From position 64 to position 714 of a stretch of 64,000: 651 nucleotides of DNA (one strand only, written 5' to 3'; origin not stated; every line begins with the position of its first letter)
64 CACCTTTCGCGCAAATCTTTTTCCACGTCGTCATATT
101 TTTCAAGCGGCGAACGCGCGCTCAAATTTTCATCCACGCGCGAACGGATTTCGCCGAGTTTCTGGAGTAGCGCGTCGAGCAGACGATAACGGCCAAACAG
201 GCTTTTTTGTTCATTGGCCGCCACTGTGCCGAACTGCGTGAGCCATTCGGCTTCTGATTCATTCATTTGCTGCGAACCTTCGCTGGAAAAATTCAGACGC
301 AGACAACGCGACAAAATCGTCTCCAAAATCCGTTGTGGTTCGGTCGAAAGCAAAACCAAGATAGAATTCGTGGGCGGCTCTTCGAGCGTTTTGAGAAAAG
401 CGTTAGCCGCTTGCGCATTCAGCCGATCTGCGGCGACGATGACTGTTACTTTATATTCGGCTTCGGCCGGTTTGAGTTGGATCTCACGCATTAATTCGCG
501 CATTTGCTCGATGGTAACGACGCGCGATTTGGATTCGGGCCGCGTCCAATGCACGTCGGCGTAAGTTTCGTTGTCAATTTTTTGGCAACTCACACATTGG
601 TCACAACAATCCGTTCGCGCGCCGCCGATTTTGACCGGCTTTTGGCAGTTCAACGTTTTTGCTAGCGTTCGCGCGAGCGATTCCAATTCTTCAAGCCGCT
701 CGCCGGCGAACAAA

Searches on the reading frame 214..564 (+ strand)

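Call 20: search_protein_families(library=pfam, alignment_id=A4, max_evalue=0.00001)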
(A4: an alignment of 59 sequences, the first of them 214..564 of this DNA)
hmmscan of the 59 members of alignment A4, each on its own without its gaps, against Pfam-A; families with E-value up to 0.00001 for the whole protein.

A. member 1, window:214-564:+ (116 aa): 0 families

B. families by the number of members that match (of 59 scanned): 55 families (the first 25 are shown)
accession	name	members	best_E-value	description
PF13692.12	Glyco_trans_1_4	3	3e-13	Glycosyl transferases group 1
PF00534.26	Glycos_transf_1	2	5.4e-14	Glycosyl transferases group 1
PF00115.25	COX1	1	2.3e-131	Cytochrome C and Quinol oxidase polypeptide I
PF00977.27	His_biosynth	1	2.6e-78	Histidine biosynthesis protein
PF02397.22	Bac_transf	1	1.4e-65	Bacterial sugar transferase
PF01040.23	UbiA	1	4.4e-60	UbiA prenyltransferase family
PF02156.21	Glyco_hydro_26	1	6e-60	Glycosyl hydrolase family 26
PF00296.26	Bac_luciferase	1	8.8e-55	Luciferase-like monooxygenase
PF04403.18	PqiA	1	1.6e-49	Paraquat-inducible protein A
PF02826.25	2-Hacid_dh_C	1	3.4e-49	D-isomer specific 2-hydroxyacid dehydrogenase, NAD binding domain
PF07804.18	HipA_C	1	6.6e-46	HipA-like C-terminal domain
PF13561.12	adh_short_C2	1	2.5e-45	Enoyl-(Acyl carrier protein) reductase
PF04342.18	DMT_6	1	1.9e-43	Putative member of DMT superfamily (DUF486)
PF01741.23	MscL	1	9.2e-42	Large-conductance mechanosensitive channel, MscL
PF12762.13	DDE_Tnp_IS1595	1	1e-41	ISXO2-like transposase domain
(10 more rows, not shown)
